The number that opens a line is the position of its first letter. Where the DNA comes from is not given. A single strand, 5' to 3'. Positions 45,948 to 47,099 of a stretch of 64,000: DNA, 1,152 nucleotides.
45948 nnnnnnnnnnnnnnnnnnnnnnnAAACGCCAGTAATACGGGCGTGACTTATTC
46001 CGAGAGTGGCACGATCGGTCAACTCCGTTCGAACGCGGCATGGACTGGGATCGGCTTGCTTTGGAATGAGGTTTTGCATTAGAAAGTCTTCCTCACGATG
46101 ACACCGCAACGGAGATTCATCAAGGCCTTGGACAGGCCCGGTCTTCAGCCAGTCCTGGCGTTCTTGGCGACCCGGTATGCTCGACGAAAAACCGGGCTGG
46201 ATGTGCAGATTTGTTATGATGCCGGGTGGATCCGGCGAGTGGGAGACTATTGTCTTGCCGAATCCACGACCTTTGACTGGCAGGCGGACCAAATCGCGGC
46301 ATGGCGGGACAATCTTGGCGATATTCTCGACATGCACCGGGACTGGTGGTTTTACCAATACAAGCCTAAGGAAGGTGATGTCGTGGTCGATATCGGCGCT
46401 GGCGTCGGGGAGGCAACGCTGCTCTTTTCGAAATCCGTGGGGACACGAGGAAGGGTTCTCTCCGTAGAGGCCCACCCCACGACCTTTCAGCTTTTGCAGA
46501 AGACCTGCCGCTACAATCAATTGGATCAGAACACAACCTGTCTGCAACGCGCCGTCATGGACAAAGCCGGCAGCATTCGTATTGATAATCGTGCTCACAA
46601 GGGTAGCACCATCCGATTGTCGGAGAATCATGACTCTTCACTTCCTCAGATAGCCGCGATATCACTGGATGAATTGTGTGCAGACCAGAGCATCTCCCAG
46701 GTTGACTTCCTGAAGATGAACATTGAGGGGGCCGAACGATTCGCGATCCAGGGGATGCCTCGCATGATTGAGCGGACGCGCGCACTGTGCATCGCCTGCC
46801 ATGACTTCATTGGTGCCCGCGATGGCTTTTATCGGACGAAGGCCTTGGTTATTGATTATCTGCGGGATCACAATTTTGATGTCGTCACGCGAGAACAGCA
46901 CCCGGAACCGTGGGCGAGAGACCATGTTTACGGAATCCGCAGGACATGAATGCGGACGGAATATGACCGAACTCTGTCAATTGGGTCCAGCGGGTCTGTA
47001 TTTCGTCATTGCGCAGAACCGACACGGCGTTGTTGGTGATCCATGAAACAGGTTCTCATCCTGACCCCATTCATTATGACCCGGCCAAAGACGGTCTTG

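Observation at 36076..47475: Segmental duplication of an FkbM-methyltransferase + GT1 unit with reciprocal decay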

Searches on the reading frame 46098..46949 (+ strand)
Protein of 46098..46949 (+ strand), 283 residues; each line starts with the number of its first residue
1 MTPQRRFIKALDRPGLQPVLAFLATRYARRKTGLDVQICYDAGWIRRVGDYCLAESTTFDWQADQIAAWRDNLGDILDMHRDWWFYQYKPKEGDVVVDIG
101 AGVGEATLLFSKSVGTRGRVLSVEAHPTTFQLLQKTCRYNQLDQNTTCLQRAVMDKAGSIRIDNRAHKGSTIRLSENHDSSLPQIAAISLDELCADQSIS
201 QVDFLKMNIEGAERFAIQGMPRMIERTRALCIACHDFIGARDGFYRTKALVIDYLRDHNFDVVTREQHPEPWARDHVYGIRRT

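Call 9: search_protein_families(library=pfam, proteins=[window:46098-46949:+])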
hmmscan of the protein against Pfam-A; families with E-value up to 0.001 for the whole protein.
window:46098-46949:+ (283 aa): 4 families
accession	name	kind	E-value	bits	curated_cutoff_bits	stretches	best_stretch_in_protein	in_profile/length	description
PF05050.19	Methyltransf_21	-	2.8e-15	57.3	22.7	1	98-261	1-172/173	Methyltransferase FkbM domain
PF02475.24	TRM5-TYW2_MTfase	-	4.2e-07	30.5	28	1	91-150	35-93/164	TRM5/TYW2 methyltransferase domain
PF01135.25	PCMT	-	0.00036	20.8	20.3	1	91-141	72-122/210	Protein-L-isoaspartate(D-aspartate) O-methyltransferase (PCMT)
PF08704.16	GCD14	-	0.0008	19.6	26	0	91-156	39-104/247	tRNA methyltransferase complex GCD14 subunit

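Call 10: find_encoding_contigs(protein=window:46098-46949:+, flank=10000, max_places=8)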
Protein window:46098-46949:+ (283 aa): no gene with exactly this product is on record in the collection.

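Call 12: find_related_loci(query=window:46098-46949:+, collection=genome_contigs, flank=10000)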
Query window:46098-46949:+ (283 aa) in genome_contigs; peptide patterns used: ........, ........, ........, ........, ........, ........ (x = any residue, [..] = any of these).
226 stretches matched a pattern; 183 encode a relative of the query (tblastn E <= 1e-3); the best 80 are kept; 80 distinct loci.
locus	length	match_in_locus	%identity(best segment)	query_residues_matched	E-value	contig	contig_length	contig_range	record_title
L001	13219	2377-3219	59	1-281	4e-115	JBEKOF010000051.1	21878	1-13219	MAG: Verrucomicrobiota bacterium isolate SPRUCE 434 SPRUCE_434_51, whole genome shotgun sequence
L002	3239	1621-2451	45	9-282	2e-72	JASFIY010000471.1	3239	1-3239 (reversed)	MAG: Desulfobacteraceae bacterium isolate D0608S20remetaG_Bin_300 D0608S20remetaG_FD_scaffold_17585_c1, whole genome sho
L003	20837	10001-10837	42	1-281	8e-71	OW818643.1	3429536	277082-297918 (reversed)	metagenome genome assembly, chromosome: 1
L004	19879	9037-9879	41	1-281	5e-66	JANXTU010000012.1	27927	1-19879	MAG: Fimbriiglobus sp. isolate 339R_metabat_14 339R_k141_1503969, whole genome shotgun sequence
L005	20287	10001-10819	44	7-281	1e-63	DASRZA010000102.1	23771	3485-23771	MAG TPA_asm: Armatimonadota bacterium isolate SMAG_U13960 k141_695347, whole genome shotgun sequence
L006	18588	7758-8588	41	1-281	4e-62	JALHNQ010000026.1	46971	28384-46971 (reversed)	MAG: Methylocystis sp. isolate Bin_68_1 c_000000003752, whole genome shotgun sequence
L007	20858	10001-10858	39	1-281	2e-61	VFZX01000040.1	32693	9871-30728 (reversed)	MAG: Acidobacteria bacterium isolate K_Offshore_80m_m2_003 K_Offshore_80m_m2_003_Ga0194132_10002707, whole genome shotgu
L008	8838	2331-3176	41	1-281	3e-61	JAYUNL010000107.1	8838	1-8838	MAG: Rhodocyclaceae bacterium isolate GFS_982 GFS_982_106, whole genome shotgun sequence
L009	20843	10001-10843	41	1-281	1e-58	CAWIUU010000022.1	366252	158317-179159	MAG: Candidatus Acidoferrales bacterium isolate MFD01872.bin.2.180 genome assembly, contig: contig_37637, whole genome s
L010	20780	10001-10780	41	9-280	1e-58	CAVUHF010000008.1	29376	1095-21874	MAG: Candidatus Acidoferrales bacterium isolate MFD02134.bin.1.103 genome assembly, contig: contig_11952, whole genome s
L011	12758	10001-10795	40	4-279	2e-58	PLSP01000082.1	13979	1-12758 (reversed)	MAG: Candidatus Bathyarchaeota archaeon isolate bog_991 73.20120700_S1D.335_contig_651041, whole genome shotgun sequence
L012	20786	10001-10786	39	4-280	7e-58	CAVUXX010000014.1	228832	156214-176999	MAG: uncultured Acidobacteriaceae bacterium isolate MFD06092.bin.2.189 genome assembly, contig: contig_78912, whole geno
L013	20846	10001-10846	41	4-283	3e-58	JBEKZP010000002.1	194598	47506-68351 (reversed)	MAG: Terriglobales bacterium isolate SPRUCE 72 SPRUCE_72_2, whole genome shotgun sequence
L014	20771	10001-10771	40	9-280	7e-58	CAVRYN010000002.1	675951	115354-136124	MAG: uncultured Verrucomicrobiae bacterium isolate MFD06085.bin.1.10 genome assembly, contig: contig_17035, whole genome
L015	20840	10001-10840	42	1-281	2e-58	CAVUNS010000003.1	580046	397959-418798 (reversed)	MAG: Candidatus Acidoferrales bacterium isolate MFD02579.bin.2.15 genome assembly, contig: contig_12114, whole genome sh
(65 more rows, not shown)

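Call 27: find_related_loci(query=window:46098-46949:+, collection=metagenome_contigs, flank=10000)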
Query window:46098-46949:+ (283 aa) in metagenome_contigs; peptide patterns used: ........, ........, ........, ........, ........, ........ (x = any residue, [..] = any of these).
520 stretches matched a pattern; 449 encode a relative of the query (tblastn E <= 1e-3); the best 80 are kept; 80 distinct loci.
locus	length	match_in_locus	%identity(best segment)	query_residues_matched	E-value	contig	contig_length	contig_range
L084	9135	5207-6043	65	1-281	1e-125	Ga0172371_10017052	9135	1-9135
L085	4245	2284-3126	60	1-281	1e-116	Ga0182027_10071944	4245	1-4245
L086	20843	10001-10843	59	1-281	5e-114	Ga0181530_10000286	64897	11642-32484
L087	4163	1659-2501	59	1-281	2e-114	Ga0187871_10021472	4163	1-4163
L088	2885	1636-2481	60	1-281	2e-116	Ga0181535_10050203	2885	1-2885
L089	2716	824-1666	59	1-281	4e-116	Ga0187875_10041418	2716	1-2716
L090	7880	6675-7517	59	1-281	7e-112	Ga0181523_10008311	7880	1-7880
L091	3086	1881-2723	59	1-281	5e-115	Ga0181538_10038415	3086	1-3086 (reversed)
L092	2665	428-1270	55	1-281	9e-110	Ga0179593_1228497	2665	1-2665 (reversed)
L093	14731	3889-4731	59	1-281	2e-115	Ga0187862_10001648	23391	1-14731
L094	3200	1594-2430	47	1-282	7e-86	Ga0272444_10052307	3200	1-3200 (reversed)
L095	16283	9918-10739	47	4-281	8e-83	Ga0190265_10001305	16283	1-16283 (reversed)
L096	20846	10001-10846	50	1-282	9e-79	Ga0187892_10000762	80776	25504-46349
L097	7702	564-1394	46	9-282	1e-74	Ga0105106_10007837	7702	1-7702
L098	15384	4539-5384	47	3-280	3e-74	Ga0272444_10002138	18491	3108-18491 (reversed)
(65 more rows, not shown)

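Call 31: list_cluster_members(proteins=[P0001, window:46098-46946:+, window:36097-36420:+, window:47692-49239:-, window:34427-35575:-, window:39253-40860:-])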
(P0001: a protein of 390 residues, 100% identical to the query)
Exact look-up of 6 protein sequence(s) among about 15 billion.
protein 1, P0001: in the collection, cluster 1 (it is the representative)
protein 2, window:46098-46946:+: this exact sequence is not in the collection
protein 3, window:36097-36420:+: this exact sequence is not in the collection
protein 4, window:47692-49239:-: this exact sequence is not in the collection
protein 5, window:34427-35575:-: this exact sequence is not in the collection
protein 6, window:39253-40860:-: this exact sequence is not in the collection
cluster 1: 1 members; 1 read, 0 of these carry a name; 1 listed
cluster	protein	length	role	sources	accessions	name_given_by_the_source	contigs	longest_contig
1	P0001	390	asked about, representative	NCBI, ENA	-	-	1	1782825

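Call 37: search_protein_families(library=ncbifam, proteins=[window:46098-46949:+], max_evalue=0.01)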
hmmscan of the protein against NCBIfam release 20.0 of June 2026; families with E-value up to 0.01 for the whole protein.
window:46098-46949:+ (283 aa): 14 families
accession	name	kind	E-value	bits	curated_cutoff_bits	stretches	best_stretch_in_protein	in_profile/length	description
TIGR01444.1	fkbM_fam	subfamily_domain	2.3e-24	86.5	37.7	1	95-235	1-143/143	FkbM family methyltransferase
TIGR02469.1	CbiT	equivalog_domain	1.1e-07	32.1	78.3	1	87-150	14-76/124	precorrin-6Y C5,15-methyltransferase (decarboxylating) subunit CbiT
NF040538.1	methyl_ArsM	equivalog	4e-05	22.9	500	1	91-138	60-107/356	arsinothricin biosynthesis methyltransferase ArsM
NF008823.0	PRK11873.1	subfamily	4.8e-05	23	263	1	91-132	76-117/272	arsenite methyltransferase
NF052510.1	methyltran_MpqE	exception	0.00012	21.5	335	1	87-152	41-106/234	methyl-plastoquinone biosynthesis methyltransferase MpqE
NF053511.1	tRNA_U34_MnmM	equivalog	0.00022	20.8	135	1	89-150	14-75/183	tRNA 5-(aminomethyl)-2-thiouridylate-methyltransferase MnmM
NF041536.1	ArsM_DUF2284_UU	exception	0.00043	18.7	575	1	91-140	75-124/459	arsenite methyltransferase/DUF2284 domain selenoprotein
NF047823.1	tRNAwyosTaw2Pyroc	equivalog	0.00057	19.4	550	1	91-158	124-189/277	tRNA(Phe) (4-demethylwyosine(37)-C(7)) aminocarboxypropyltransferase Taw2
NF001240.0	PRK00216.1-1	equivalog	0.00058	19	378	1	70-125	36-96/251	bifunctional demethylmenaquinone methyltransferase/2-methoxy-6-polyprenyl-1,4-benzoquinol methylase UbiE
NF001556.0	PRK00377.1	equivalog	0.00064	19.6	238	1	91-141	39-89/198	cobalt-precorrin-6Y C(15)-methyltransferase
NF047649.1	MTase_UXPK_star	exception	0.0011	18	460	1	92-130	77-115/283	methyltransferase/UXPK-star double selenoprotein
NF010549.0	PRK13942.1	equivalog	0.0043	16.6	282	1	91-136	76-121/215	protein-L-isoaspartate O-methyltransferase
NF001244.0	PRK00216.1-5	equivalog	0.0055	16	216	1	64-153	15-109/236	bifunctional demethylmenaquinone methyltransferase/2-methoxy-6-polyprenyl-1,4-benzoquinol methylase UbiE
NF041537.1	ArsM_AhpD_UU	exception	0.0058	15.4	510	1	91-128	75-112/345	arsenite methyltransferase/AhpD domain selenoprotein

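Call 39: find_homologous_proteins(query=window:46098-46949:+)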
Query window:46098-46949:+ (283 aa): 587 proteins with E <= 0.001 among 1430 candidates; the best 120 are listed.
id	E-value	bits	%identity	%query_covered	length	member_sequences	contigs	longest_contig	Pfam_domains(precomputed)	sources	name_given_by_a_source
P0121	4.3e-175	599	92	100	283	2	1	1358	PF05050.20,PF02475.24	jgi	-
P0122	5.5e-124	431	68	100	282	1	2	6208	PF05050.20,PF02475.24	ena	-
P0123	2.4e-121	422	65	99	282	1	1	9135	PF05050.20,PF02475.24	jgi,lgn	-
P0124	2.0e-120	419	63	100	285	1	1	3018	PF05050.20,PF02475.24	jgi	jgi:FkbM family methyltransferase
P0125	1.1e-114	400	62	99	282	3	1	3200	PF05050.20,PF02475.24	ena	-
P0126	1.9e-112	393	60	100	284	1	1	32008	PF05050.20,PF02475.24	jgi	jgi:FkbM family methyltransferase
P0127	2.7e-111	389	60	99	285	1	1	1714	PF05050.20,PF02475.24,PF01135.26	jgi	jgi:FkbM family methyltransferase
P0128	8.4e-111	388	61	100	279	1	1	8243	PF05050.20,PF02475.24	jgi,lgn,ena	-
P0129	5.5e-110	385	61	96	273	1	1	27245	PF05050.20,PF02475.24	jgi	jgi:FkbM family methyltransferase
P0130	1.5e-109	384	59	99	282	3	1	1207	PF05050.20,PF02475.24,PF01135.26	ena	-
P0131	3.5e-109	382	60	99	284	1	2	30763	PF05050.20,PF02475.24,PF01135.26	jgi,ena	jgi:FkbM family methyltransferase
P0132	4.5e-109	382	59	100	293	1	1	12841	PF05050.20,PF02475.24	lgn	-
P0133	2.9e-108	379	58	99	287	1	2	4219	PF05050.20,PF02475.24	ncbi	-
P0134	3.6e-108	379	59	99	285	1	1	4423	PF05050.20,PF02475.24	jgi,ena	-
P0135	9.4e-107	374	59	99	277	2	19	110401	PF05050.20,PF02475.24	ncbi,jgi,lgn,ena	jgi:FkbM family methyltransferase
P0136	1.2e-103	364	56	100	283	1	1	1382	PF05050.20,PF02475.24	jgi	jgi:FkbM family methyltransferase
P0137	3.2e-102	360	54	99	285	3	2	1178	PF05050.20,PF02475.24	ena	-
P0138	3.4e-101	356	55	100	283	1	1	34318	PF05050.20,PF02475.24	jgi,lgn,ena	jgi:FkbM family methyltransferase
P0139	2.2e-100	354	57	99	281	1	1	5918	PF05050.20,PF02475.24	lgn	-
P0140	3.9e-100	353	55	100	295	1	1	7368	PF05050.20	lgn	-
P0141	9.0e-99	348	56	99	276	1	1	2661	PF05050.20,PF02475.24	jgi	jgi:FkbM family methyltransferase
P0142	5.5e-97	342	58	96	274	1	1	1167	PF13847.13,PF05050.20,PF02475.24,PF01135.26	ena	-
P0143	2.6e-87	311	61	76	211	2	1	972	PF05050.20,PF02475.24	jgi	jgi:FkbM family methyltransferase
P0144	1.5e-83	298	50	100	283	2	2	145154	PF05050.20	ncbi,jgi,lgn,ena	-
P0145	5.6e-82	293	52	93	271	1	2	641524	PF05050.20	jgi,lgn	jgi:FkbM family methyltransferase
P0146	3.4e-81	291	50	100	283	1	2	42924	PF05050.20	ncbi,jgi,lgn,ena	-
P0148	1.5e-79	285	47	100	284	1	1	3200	PF05050.20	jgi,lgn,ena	-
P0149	3.6e-79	284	48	99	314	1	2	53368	PF05050.20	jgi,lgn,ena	-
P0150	1.3e-78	282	47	98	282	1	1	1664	PF05050.20,PF02475.24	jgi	-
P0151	2.3e-78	281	47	99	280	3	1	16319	PF05050.20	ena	-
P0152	3.8e-78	281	45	99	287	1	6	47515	PF05050.20,PF01135.26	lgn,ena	-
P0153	1.5e-77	279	48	99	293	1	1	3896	PF05050.20,PF02475.24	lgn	-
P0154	1.6e-77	279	48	100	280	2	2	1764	PF05050.20,PF02475.24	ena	-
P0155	1.1e-76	276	48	100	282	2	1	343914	PF05050.20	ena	-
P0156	1.3e-76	276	46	99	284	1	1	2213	PF05050.20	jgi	jgi:FkbM family methyltransferase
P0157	3.7e-76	274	47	99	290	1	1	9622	PF05050.20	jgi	jgi:FkbM family methyltransferase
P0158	9.8e-76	273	46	100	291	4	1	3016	PF05050.20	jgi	-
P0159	1.0e-75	273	47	99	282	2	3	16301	PF05050.20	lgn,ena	-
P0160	3.4e-75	271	47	100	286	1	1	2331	PF05050.20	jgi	jgi:FkbM family methyltransferase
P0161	5.1e-75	270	45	100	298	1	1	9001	PF05050.20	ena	-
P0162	3.5e-74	268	47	100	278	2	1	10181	PF05050.20,PF02475.24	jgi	jgi:FkbM family methyltransferase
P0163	3.8e-74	267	45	100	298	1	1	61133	PF05050.20,PF02475.24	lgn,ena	-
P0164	3.7e-73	264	47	97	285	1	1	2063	PF05050.20,PF01135.26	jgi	jgi:FkbM family methyltransferase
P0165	8.1e-73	263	47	100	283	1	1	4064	PF05050.20,PF02475.24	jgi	jgi:FkbM family methyltransferase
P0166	8.9e-73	263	46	99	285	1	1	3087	PF05050.20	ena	-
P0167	9.5e-73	263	45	100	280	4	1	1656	PF05050.20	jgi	jgi:FkbM family methyltransferase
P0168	1.5e-72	262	45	100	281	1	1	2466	PF05050.20,PF02475.24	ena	-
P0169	5.5e-72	260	45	100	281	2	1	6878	PF05050.20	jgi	jgi:FkbM family methyltransferase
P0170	8.7e-72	260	45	99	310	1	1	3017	PF05050.20,PF02475.24,PF01135.26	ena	-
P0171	9.5e-72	260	44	94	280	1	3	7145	PF05050.20,PF02475.24,PF01135.26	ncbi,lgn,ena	-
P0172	9.5e-72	260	45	100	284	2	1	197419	PF05050.20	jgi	jgi:FkbM family methyltransferase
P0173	1.5e-71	259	44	99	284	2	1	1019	PF05050.20,PF02475.24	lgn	-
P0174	1.6e-71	259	44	100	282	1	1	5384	PF05050.20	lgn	-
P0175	1.9e-71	259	46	99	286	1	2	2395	PF05050.20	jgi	jgi:FkbM family methyltransferase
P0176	2.0e-71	258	47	100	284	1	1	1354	PF05050.20,PF02475.24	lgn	-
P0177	5.9e-71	257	44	96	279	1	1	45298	PF05050.20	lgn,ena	-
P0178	6.2e-71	257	46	100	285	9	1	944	PF05050.20,PF02475.24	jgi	-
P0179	7.0e-71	257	46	100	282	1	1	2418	PF05050.20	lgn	-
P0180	9.2e-71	256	44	99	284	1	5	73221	PF05050.20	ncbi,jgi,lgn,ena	jgi:FkbM family methyltransferase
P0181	1.3e-70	256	46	99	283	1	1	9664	PF05050.20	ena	-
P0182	2.6e-70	255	46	97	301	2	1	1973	PF05050.20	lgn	-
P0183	4.9e-70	254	45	99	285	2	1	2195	PF05050.20,PF02475.24,PF01135.26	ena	-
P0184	6.1e-70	254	44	99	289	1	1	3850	PF05050.20,PF02475.24,PF01135.26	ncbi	-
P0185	1.1e-69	253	44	99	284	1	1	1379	PF05050.20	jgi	jgi:FkbM family methyltransferase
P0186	1.3e-69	253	45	100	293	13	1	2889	PF05050.20,PF02475.24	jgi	-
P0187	1.6e-69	252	44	100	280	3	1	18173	PF05050.20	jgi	jgi:FkbM family methyltransferase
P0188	2.4e-69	252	44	100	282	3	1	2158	PF05050.20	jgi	jgi:FkbM family methyltransferase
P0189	1.2e-68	249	43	100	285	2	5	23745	PF05050.20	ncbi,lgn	-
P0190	1.4e-68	249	43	98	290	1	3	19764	PF13847.13,PF05050.20,PF02475.24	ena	-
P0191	1.6e-68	249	46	97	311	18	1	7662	PF05050.20,PF02475.24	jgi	-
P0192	2.3e-68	248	45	99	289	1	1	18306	PF05050.20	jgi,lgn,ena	-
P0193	3.2e-68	248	42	99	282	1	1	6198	PF05050.20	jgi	jgi:FkbM family methyltransferase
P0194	7.7e-68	247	44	98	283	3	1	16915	PF05050.20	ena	-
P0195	8.6e-68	247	43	100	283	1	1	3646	PF05050.20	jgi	-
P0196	9.5e-68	246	42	99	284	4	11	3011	PF05050.20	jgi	jgi:FkbM family methyltransferase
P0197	2.2e-67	245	46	99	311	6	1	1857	PF05050.20,PF02475.24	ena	-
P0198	5.6e-67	244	46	99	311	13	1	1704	PF05050.20,PF02475.24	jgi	jgi:FkbM family methyltransferase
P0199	1.3e-66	243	43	99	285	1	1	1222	PF05050.20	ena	-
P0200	1.3e-66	243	42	96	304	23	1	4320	PF05050.20,PF02475.24,PF01135.26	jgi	jgi:FkbM family methyltransferase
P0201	1.6e-66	242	43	100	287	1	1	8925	PF05050.20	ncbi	-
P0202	2.3e-66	242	41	99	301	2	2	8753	PF05050.20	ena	-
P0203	3.5e-66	241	42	99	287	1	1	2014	PF05050.20,PF02475.24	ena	-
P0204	4.7e-66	241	42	100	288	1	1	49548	PF05050.20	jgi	jgi:FkbM family methyltransferase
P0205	5.1e-66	241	42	100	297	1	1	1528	PF05050.20,PF02475.24,PF01135.26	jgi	jgi:FkbM family methyltransferase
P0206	5.4e-66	241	44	100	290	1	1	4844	PF05050.20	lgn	-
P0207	1.2e-65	240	43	100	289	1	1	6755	PF05050.20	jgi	jgi:FkbM family methyltransferase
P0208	2.3e-65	239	46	97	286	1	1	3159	PF05050.20,PF02475.24,PF01135.26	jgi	jgi:FkbM family methyltransferase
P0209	3.2e-65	238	44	98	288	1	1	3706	PF05050.20,PF02475.24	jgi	jgi:FkbM family methyltransferase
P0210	4.0e-65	238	43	99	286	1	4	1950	PF05050.20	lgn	-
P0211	5.4e-65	237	41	100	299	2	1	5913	PF05050.20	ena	-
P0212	7.9e-65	237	39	100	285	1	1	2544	PF13847.13,PF05050.20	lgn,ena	-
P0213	1.2e-64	236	40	99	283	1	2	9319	PF05050.20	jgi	jgi:FkbM family methyltransferase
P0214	1.4e-64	236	44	99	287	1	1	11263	PF05050.20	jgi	-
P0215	2.2e-64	235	42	99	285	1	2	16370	PF05050.20,PF02475.24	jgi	jgi:FkbM family methyltransferase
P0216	2.9e-64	235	42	98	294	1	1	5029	PF05050.20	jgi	jgi:FkbM family methyltransferase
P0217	3.2e-64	235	43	98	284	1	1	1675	PF05050.20,PF02475.24,PF01135.26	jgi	jgi:FkbM family methyltransferase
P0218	3.6e-64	235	40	99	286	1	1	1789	PF05050.20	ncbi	-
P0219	3.9e-64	235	42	99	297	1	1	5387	PF05050.20,PF02475.24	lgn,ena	-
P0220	6.5e-64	234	42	99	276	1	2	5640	PF05050.20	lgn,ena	-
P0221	7.2e-64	234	40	100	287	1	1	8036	PF05050.20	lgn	-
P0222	1.2e-63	233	40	98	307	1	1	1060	PF05050.20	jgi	jgi:FkbM family methyltransferase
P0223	1.9e-63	232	41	99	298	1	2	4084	PF05050.20,PF02475.24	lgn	-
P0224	2.4e-63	232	43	96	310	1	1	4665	PF05050.20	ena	-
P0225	2.7e-63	232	40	99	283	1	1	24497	PF05050.20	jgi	jgi:FkbM family methyltransferase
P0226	2.8e-63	232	43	99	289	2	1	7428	PF05050.20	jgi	jgi:FkbM family methyltransferase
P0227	4.3e-63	231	44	98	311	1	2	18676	PF05050.20,PF02475.24,PF01135.26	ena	-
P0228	4.3e-63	231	43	96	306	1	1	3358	PF13847.13,PF05050.20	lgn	-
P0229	4.6e-63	231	42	99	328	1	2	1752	PF05050.20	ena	-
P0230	4.9e-63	231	41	98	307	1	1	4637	PF05050.20,PF01135.26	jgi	jgi:FkbM family methyltransferase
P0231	5.6e-63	231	42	97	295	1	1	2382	PF05050.20,PF01135.26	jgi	jgi:FkbM family methyltransferase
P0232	6.0e-63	231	43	95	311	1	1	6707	PF05050.20,PF02475.24,PF01135.26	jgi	jgi:FkbM family methyltransferase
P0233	6.4e-63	231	42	100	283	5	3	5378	PF05050.20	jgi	jgi:FkbM family methyltransferase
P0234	7.1e-63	230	39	100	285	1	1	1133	PF05050.20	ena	-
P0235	8.0e-63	230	40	99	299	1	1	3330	PF05050.20,PF02475.24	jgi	jgi:FkbM family methyltransferase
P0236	8.1e-63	230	41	100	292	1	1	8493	PF05050.20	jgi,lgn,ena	-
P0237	1.1e-62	230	41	98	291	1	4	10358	PF05050.20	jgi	jgi:FkbM family methyltransferase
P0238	3.1e-62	228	41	99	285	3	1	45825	PF05050.20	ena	-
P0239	5.7e-62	227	42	99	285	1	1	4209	PF05050.20,PF02475.24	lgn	-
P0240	6.1e-62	227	44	99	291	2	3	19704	PF05050.20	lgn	-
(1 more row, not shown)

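Call 41: find_encoding_contigs(protein=P0121, flank=10000, max_places=5)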
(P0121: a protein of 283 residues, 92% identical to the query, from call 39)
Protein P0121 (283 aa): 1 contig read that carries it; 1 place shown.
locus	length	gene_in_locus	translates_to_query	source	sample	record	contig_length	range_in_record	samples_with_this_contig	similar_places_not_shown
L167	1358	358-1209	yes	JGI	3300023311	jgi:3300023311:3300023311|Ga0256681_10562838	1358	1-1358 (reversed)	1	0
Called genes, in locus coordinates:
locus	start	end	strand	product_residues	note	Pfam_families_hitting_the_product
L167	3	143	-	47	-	?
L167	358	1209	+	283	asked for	PF02475:TRM5-TYW2_MTfase (weak), PF05050:Methyltransf_21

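Call 67: find_encoding_contigs(protein=P0122, flank=6000, max_places=3)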
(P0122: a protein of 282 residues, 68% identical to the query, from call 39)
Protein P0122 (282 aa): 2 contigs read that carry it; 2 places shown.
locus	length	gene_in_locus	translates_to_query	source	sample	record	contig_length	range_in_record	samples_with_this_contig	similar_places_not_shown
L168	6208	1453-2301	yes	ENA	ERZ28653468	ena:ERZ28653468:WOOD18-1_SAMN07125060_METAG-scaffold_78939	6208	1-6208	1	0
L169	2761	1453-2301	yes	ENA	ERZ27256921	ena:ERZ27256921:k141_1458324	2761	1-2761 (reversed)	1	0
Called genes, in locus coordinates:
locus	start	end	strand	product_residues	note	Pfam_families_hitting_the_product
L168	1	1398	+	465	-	?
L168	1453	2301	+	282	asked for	PF02475:TRM5-TYW2_MTfase (weak), PF05050:Methyltransf_21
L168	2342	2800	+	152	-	PF01073:3Beta_HSD, PF01370:Epimerase, PF02254:TrkA_N (weak), PF02719:Polysacc_synt_2, PF04321:RmlD_sub_bind (weak), PF05368:NmrA, PF16363:GDP_Man_Dehyd, PF13460:NAD_binding_10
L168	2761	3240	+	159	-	PF01370:Epimerase, PF16363:GDP_Man_Dehyd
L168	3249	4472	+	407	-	PF13439:Glyco_transf_4, PF20706:GT4-conflict (faint), PF00534:Glycos_transf_1, PF13692:Glyco_trans_1_4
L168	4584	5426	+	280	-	-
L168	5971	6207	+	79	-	?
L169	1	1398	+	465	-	?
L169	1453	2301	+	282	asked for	PF02475:TRM5-TYW2_MTfase (weak), PF05050:Methyltransf_21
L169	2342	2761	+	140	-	?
